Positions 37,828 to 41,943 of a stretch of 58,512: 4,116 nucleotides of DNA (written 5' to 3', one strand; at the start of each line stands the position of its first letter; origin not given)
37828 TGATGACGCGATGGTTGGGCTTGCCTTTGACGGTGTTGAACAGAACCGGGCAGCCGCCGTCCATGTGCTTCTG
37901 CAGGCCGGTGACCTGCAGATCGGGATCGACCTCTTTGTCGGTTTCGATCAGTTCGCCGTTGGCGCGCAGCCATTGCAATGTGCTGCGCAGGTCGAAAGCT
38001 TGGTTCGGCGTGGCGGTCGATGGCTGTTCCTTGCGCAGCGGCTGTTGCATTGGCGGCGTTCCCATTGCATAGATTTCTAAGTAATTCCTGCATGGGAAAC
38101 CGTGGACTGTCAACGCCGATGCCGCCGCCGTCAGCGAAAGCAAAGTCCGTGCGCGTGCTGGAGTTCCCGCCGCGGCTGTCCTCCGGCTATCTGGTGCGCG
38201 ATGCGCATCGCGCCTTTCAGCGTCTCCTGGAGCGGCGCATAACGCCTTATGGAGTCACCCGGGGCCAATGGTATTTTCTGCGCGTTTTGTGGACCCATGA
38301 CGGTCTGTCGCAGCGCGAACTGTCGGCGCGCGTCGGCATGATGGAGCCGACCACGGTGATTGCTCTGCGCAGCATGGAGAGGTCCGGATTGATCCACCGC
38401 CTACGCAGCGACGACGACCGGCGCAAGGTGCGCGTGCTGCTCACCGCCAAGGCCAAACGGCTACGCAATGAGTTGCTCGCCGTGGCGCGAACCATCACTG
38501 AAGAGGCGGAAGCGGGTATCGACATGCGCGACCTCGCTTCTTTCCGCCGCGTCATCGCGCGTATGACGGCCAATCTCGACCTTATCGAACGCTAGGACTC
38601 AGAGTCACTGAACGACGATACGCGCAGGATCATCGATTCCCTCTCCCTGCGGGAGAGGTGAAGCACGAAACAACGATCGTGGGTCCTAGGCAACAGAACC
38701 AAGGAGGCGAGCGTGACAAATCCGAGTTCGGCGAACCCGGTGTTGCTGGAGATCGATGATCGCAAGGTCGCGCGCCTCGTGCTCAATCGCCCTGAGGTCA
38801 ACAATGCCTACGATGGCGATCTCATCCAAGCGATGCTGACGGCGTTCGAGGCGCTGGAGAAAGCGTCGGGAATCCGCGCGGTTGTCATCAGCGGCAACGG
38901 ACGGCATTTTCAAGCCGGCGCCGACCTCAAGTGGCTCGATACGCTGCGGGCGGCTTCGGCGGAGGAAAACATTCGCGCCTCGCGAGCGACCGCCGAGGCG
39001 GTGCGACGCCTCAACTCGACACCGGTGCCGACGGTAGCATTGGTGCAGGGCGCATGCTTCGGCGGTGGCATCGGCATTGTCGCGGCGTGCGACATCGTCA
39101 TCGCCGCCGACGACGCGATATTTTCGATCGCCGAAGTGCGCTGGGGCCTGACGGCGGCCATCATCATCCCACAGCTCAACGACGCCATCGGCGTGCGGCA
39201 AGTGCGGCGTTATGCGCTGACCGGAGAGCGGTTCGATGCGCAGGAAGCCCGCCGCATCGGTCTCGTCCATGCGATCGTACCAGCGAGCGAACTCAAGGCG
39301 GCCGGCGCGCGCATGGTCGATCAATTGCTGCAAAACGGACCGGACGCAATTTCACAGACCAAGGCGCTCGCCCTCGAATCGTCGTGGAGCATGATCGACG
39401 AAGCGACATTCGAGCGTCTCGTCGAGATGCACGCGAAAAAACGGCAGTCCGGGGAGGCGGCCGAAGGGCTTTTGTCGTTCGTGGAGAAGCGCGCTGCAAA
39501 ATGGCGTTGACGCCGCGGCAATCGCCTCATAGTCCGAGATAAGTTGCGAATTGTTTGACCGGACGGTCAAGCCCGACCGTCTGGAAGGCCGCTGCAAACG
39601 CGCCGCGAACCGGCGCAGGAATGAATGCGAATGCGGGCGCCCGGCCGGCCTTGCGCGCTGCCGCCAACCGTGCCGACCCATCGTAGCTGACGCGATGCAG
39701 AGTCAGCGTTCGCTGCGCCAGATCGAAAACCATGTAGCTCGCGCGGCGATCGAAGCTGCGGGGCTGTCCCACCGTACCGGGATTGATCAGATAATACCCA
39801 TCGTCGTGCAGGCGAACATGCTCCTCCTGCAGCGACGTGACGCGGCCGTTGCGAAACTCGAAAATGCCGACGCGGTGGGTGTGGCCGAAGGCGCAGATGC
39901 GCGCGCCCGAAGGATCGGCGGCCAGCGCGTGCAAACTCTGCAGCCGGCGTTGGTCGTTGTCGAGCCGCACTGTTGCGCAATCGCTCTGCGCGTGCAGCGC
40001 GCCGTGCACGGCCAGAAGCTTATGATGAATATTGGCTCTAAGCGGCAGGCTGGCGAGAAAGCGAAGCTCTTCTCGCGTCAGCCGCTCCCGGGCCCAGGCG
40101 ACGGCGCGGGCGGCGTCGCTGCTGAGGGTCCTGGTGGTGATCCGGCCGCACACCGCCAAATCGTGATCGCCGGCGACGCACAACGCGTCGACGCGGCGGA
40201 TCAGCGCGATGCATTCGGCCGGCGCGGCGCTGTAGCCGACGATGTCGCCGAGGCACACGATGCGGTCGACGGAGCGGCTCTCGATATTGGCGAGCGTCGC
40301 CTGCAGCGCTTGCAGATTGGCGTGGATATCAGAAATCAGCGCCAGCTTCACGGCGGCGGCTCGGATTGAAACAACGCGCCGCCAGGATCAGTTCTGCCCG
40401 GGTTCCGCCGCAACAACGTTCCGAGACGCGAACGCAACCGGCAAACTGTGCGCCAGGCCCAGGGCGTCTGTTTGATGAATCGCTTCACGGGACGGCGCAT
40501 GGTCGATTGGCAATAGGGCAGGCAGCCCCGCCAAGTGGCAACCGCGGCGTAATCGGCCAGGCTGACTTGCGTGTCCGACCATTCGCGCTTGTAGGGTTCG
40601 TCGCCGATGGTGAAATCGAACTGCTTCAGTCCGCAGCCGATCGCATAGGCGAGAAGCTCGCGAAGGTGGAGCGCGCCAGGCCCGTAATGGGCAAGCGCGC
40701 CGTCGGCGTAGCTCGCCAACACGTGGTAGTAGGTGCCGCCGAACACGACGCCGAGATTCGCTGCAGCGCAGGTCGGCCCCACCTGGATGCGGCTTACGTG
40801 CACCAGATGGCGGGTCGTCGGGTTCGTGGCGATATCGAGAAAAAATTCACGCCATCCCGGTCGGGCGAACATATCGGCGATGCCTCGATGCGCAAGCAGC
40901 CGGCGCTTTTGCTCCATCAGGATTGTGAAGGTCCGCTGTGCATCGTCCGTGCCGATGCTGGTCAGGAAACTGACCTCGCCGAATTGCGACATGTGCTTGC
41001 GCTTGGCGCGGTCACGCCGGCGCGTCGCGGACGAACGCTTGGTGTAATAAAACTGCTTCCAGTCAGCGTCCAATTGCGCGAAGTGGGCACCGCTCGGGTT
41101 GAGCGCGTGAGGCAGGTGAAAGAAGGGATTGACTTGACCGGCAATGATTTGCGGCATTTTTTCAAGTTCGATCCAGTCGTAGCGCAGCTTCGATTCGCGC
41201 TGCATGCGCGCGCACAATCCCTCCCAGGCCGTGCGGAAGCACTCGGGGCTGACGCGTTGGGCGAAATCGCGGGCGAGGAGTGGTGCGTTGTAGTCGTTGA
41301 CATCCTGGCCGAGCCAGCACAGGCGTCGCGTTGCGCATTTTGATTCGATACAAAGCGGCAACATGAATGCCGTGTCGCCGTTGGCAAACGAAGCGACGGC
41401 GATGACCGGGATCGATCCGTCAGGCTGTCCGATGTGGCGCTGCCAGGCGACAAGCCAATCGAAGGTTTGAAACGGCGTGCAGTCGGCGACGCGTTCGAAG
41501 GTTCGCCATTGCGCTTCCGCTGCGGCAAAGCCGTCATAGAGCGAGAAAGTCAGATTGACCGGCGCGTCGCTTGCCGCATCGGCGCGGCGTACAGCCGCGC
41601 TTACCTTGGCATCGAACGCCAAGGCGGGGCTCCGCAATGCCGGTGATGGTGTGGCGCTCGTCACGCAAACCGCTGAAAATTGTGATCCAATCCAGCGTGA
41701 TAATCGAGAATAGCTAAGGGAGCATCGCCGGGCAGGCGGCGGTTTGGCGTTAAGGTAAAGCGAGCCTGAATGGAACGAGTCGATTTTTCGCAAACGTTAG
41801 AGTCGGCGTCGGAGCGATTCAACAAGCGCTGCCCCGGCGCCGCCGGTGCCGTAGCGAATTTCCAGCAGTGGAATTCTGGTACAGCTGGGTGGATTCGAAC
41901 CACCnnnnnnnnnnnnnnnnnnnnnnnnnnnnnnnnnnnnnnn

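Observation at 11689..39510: Accessory catabolic island built around three divergent UbiD decarboxylases and a single UbiX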

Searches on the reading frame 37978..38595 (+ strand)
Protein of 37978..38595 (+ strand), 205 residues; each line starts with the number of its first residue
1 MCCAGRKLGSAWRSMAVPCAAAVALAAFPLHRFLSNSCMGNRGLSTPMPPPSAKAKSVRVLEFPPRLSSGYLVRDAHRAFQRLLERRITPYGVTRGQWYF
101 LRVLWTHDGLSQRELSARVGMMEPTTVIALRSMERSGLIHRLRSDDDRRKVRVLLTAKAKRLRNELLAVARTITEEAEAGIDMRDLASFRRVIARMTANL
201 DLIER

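Call 7: search_protein_families(library=pfam, proteins=[window:37978-38595:+])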
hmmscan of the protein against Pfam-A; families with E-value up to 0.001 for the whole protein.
window:37978-38595:+ (205 aa): 5 families
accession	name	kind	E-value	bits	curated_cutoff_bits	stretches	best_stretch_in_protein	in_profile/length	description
PF01047.28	MarR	-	2.6e-12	46.9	24.6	1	94-151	2-59/59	MarR family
PF12802.13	MarR_2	-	1.7e-10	41.3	27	1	91-149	1-60/61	MarR family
PF22381.2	Staph_reg_Sar_Rot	-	1.9e-06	28.3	27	1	91-165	10-84/85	Transcriptional regulator SarA/Rot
PF13463.12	HTH_27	-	4.1e-06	27.4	22.2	1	94-159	2-68/68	Winged helix DNA-binding domain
PF13412.12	HTH_24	-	0.00075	19.5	21.9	0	101-139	9-47/48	Winged helix-turn-helix DNA-binding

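Call 16: search_protein_families(library=ncbifam, proteins=[window:38092-38595:+], max_evalue=0.00001)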
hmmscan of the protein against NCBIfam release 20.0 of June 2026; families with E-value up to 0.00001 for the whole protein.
window:38092-38595:+ (167 aa): 7 families
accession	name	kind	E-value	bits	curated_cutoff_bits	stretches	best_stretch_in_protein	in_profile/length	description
TIGR04472.1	reg_rSAM_mob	hypoth_equivalog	2.4e-16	60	240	1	39-163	14-137/141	radical SAM mobile pair system MarR family transcriptional regulator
NF002926.0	PRK03573.1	equivalog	5.8e-15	55.5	120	1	40-162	14-137/144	transcriptional regulator SlyA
TIGR02337.1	HpaR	equivalog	3.4e-13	49.5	121.2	1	52-155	23-126/130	homoprotocatechuate degradation operon regulator HpaR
NF052638.1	TransRegOhrRVib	equivalog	6.9e-11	42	200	1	40-162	24-140/141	transcriptional regulator OhrR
NF053777.1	Saro0803TransReg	equivalog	1.2e-10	41.2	200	1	32-144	12-120/140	Saro_0803 family transcriptional regulator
NF045593.1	bilirub_TF_BilQ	equivalog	4.3e-10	39.4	125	1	32-144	5-117/135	bilirubin utilization transcriptional regulator BilQ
NF050133.1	TransRegFabT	equivalog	8.1e-06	26.2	200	0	78-161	50-133/138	fatty acid biosynthesis transcriptional regulator FabT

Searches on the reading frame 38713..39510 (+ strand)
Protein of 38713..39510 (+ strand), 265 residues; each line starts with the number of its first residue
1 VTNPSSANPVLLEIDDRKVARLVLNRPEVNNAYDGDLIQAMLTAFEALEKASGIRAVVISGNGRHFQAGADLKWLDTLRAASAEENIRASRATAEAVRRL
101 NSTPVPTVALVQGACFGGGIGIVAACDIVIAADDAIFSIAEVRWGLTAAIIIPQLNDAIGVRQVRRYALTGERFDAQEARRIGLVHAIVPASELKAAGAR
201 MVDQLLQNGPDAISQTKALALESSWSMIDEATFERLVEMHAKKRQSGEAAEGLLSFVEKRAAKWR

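Call 7: search_protein_families(library=pfam, proteins=[window:38713-39510:+])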
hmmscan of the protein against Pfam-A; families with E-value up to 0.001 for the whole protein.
window:38713-39510:+ (265 aa): 2 families
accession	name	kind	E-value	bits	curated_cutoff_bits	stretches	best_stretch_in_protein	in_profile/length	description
PF00378.25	ECH_1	-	2.4e-50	171.6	27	1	18-264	5-248/251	Enoyl-CoA hydratase/isomerase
PF16113.10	ECH_2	-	2.2e-27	96.9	27.2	1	20-208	2-191/335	Enoyl-CoA hydratase/isomerase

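Call 16: search_protein_families(library=ncbifam, proteins=[window:38713-39510:+], max_evalue=0.00001)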
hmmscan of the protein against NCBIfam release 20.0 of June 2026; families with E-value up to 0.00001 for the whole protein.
window:38713-39510:+ (265 aa): 72 families (the best 25 are shown)
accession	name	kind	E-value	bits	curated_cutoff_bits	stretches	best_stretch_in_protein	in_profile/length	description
NF004227.0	PRK05674.1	equivalog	3e-67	227.1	426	1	9-265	6-262/271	gamma-carboxygeranoyl-CoA hydratase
NF005675.0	PRK07468.1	equivalog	3.5e-62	210.5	350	1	11-265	7-260/262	crotonase/enoyl-CoA hydratase family protein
NF005879.0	PRK07827.1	equivalog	1.2e-49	168.9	283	1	16-264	14-259/261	enoyl-CoA hydratase family protein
NF051848.1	EnCoAHydtEchA19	equivalog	2.3e-47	161.7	400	1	19-265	10-256/258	enoyl-CoA hydratase EchA19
NF006588.0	PRK09120.1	equivalog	2.1e-45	155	276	1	8-262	8-265/276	p-hydroxycinnamoyl CoA hydratase/lyase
NF042430.2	EnCoAhydt_DpgD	equivalog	6.8e-44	150.3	400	1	17-265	5-256/258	enoyl-CoA-hydratase DpgD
NF006008.0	PRK08139.1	equivalog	2.2e-43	148.7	313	1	5-265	7-264/266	enoyl-CoA hydratase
NF004795.0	PRK06143.1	subfamily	1.8e-41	142.4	283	1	10-261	10-258/260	enoyl-CoA hydratase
NF004781.0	PRK06127.1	subfamily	2.3e-41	142.2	291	1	10-262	12-264/269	enoyl-CoA hydratase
NF005699.0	PRK07509.1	equivalog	1.3e-40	139.7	249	1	9-233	5-230/267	crotonase/enoyl-CoA hydratase family protein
NF005073.0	PRK06495.1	subfamily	5.2e-39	134.1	296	1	13-261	9-251/257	enoyl-CoA hydratase/isomerase family protein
NF004794.0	PRK06142.1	equivalog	6.5e-39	134.2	308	1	16-263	13-269/273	crotonase/enoyl-CoA hydratase family protein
NF046063.1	oxepin_alt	equivalog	8.5e-39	133.6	300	1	16-262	7-253/254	oxepin-CoA hydrolase, alternative type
NF004840.0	PRK06190.1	equivalog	1.8e-38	132.6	253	1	8-245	3-238/260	enoyl-CoA hydratase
NF004857.0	PRK06210.1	equivalog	2.8e-38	131.9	341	1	6-264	6-272/275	enoyl-CoA hydratase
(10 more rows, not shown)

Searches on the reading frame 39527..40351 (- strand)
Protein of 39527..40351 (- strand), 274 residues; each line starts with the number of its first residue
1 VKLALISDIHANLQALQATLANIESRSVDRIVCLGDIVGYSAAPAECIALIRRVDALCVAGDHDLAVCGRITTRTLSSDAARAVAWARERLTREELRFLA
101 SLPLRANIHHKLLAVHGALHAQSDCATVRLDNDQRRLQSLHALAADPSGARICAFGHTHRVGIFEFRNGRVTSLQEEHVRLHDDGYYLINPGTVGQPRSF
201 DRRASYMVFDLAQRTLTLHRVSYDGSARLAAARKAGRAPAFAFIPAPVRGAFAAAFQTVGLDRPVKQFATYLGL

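Call 7: search_protein_families(library=pfam, proteins=[window:39527-40351:-])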
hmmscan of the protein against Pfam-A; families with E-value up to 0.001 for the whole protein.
window:39527-40351:- (274 aa): 2 families
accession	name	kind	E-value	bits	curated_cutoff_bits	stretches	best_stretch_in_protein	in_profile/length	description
PF12850.12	Metallophos_2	-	3.9e-20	72.8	27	1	1-212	1-152/154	Calcineurin-like phosphoesterase superfamily domain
PF00149.33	Metallophos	-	9.7e-13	49.4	21.5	1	1-159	1-189/191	Calcineurin-like phosphoesterase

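Call 16: search_protein_families(library=ncbifam, proteins=[window:39527-40351:-], max_evalue=0.00001)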
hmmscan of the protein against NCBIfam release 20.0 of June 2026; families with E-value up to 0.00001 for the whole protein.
window:39527-40351:- (274 aa): 2 families
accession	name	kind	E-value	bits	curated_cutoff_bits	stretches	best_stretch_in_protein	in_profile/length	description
TIGR00040.1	yfcE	subfamily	7.6e-10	39.1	56.25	1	1-163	1-120/158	YfcE family phosphodiesterase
NF006988.0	PRK09453.1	equivalog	1.2e-09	38.2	117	0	1-38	1-38/183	phosphodiesterase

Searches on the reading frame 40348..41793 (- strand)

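Call 7: search_protein_families(library=pfam, proteins=[window:40348-41793:-])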
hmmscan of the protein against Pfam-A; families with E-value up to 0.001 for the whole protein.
window:40348-41793:- (481 aa): 1 family
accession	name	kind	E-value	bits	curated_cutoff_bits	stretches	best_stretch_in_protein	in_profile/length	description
PF13480.13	Acetyltransf_6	-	6.3e-25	88.4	22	1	256-403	2-143/143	Acetyltransferase (GNAT) domain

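Call 16: search_protein_families(library=ncbifam, proteins=[window:40348-41793:-], max_evalue=0.00001)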
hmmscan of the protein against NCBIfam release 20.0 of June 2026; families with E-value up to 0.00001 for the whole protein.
window:40348-41793:- (481 aa): 0 families
